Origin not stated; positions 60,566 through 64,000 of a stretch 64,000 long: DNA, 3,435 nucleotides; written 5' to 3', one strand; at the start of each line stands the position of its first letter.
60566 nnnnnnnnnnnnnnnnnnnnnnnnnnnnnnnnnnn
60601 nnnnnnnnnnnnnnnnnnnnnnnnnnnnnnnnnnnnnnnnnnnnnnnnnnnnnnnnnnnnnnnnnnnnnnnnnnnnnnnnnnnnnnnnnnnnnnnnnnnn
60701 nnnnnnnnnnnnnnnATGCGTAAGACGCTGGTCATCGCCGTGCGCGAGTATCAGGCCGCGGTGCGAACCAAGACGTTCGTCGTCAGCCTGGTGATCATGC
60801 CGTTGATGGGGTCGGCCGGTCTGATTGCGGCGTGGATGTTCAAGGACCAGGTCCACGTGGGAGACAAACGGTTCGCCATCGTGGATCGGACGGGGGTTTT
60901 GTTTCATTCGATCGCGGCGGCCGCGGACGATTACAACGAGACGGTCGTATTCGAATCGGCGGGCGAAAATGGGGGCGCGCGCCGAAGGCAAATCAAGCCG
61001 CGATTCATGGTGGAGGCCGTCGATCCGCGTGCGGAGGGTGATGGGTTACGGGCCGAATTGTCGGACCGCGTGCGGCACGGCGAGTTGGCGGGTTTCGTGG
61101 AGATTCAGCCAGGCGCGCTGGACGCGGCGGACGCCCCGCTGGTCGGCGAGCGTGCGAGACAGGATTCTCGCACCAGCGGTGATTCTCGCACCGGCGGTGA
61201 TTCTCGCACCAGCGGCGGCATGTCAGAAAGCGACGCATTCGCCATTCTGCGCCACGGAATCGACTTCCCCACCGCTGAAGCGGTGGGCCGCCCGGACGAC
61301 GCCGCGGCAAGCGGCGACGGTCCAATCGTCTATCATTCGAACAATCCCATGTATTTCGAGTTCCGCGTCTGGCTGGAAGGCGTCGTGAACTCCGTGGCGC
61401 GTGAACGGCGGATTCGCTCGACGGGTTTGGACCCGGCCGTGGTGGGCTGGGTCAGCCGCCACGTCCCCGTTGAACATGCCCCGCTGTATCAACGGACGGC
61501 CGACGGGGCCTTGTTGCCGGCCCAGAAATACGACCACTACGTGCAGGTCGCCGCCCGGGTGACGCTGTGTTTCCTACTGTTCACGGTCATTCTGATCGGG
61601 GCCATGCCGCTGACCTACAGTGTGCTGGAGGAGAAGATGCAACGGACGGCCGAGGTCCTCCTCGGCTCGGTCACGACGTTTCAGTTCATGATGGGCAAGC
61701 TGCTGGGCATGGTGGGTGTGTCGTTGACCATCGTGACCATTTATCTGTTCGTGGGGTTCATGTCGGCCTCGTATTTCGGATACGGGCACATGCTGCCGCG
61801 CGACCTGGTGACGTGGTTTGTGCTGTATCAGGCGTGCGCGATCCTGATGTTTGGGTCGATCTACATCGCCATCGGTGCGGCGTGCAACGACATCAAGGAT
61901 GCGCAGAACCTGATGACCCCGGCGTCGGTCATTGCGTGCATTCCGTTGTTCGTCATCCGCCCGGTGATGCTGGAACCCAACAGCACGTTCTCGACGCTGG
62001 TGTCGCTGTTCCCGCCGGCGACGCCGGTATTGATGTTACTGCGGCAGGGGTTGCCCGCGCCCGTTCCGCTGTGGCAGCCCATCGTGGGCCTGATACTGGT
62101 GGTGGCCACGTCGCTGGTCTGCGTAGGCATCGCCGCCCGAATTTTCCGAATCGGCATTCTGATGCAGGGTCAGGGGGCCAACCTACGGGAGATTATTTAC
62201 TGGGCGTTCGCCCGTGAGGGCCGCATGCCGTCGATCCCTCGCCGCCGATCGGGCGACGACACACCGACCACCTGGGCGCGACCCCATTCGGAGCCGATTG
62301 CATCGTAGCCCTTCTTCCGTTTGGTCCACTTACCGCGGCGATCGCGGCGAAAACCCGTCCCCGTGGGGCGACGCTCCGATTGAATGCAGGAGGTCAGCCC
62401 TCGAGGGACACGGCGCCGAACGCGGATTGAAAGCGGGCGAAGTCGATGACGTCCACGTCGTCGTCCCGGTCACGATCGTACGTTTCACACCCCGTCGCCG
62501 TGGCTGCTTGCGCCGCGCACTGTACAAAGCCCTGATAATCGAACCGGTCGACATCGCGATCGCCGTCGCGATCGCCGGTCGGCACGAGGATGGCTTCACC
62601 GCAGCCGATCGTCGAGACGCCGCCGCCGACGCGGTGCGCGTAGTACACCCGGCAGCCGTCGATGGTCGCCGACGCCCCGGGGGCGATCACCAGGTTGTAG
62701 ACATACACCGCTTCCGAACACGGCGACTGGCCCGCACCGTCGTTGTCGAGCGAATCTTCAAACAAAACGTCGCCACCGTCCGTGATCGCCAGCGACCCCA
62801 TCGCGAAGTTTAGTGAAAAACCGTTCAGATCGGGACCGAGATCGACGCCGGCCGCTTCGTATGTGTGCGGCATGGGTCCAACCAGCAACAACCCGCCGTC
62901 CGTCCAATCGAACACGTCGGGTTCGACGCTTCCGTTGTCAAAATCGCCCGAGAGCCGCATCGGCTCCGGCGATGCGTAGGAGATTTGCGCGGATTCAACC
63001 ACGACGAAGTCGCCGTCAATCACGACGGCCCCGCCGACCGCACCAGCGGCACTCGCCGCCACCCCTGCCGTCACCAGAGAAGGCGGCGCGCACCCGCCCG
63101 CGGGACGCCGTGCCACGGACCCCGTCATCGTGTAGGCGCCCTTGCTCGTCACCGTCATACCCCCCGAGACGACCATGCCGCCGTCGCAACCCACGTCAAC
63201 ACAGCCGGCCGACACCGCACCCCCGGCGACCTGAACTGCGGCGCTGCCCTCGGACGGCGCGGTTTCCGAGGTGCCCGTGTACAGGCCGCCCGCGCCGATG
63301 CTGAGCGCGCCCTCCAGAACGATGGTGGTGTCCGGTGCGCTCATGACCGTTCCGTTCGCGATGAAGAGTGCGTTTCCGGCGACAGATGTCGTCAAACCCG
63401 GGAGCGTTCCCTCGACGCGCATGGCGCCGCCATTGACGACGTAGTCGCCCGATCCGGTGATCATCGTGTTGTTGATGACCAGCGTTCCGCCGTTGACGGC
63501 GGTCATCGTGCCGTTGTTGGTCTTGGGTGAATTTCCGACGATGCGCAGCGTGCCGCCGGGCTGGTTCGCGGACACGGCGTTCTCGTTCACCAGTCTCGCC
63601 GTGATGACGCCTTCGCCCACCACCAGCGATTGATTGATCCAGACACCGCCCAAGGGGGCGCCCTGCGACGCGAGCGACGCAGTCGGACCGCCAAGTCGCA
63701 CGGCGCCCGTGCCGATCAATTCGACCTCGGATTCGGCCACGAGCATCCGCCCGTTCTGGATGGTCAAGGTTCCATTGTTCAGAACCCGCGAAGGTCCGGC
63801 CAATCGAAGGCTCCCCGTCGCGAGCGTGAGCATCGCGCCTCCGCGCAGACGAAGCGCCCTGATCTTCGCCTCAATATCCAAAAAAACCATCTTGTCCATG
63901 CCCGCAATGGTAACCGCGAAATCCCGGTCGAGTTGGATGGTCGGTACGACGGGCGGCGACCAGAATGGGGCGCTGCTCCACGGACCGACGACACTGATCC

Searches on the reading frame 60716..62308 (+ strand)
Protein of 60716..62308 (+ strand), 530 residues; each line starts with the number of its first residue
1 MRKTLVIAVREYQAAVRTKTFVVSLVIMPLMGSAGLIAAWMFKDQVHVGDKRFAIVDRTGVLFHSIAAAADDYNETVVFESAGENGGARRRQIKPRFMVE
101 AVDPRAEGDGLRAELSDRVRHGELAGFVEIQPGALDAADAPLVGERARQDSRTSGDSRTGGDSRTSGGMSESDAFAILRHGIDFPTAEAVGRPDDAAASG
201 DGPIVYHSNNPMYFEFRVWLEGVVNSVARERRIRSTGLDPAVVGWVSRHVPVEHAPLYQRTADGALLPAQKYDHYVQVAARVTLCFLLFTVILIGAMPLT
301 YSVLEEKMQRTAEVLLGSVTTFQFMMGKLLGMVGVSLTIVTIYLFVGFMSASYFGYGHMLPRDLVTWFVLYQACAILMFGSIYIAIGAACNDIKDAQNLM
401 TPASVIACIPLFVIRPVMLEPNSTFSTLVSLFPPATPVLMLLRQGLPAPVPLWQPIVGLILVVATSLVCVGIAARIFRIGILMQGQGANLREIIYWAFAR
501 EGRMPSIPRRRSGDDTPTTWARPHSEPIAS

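Call 48: search_protein_families(library=pfam, proteins=[window:60716-62308:+], max_evalue=0.0001)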
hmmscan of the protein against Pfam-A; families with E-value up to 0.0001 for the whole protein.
window:60716-62308:+ (530 aa): 2 families
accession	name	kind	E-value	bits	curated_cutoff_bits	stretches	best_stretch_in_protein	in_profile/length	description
PF12698.13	ABC2_membrane_3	-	4.2e-26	92.3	31.6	1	279-474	160-346/347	ABC-2 family transporter protein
PF12679.13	ABC2_membrane_2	-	1.9e-05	24.5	27.2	1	6-477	2-278/283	ABC-2 family transporter protein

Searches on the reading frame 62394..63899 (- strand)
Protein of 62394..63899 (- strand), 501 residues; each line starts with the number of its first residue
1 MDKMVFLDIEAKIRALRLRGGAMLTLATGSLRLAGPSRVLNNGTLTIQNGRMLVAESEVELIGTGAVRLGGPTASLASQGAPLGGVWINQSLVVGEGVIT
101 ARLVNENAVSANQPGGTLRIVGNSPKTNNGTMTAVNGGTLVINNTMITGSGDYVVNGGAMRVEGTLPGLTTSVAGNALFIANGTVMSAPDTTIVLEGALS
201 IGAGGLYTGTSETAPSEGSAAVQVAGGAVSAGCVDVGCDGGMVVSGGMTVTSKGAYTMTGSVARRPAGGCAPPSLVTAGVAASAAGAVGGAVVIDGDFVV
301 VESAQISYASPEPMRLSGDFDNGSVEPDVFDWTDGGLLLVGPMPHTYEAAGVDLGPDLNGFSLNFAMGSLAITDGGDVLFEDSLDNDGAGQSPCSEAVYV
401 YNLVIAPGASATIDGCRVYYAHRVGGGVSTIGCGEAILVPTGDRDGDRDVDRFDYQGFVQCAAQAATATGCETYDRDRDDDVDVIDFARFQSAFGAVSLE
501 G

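Call 48: search_protein_families(library=pfam, proteins=[window:62394-63899:-], max_evalue=0.0001)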
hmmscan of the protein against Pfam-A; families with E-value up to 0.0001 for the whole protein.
window:62394-63899:- (501 aa): 0 families

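Call 64: find_encoding_contigs(protein=window:62394-63899:-, flank=10000, max_places=3)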
Protein window:62394-63899:- (501 aa): no gene with exactly this product is on record in the collection.
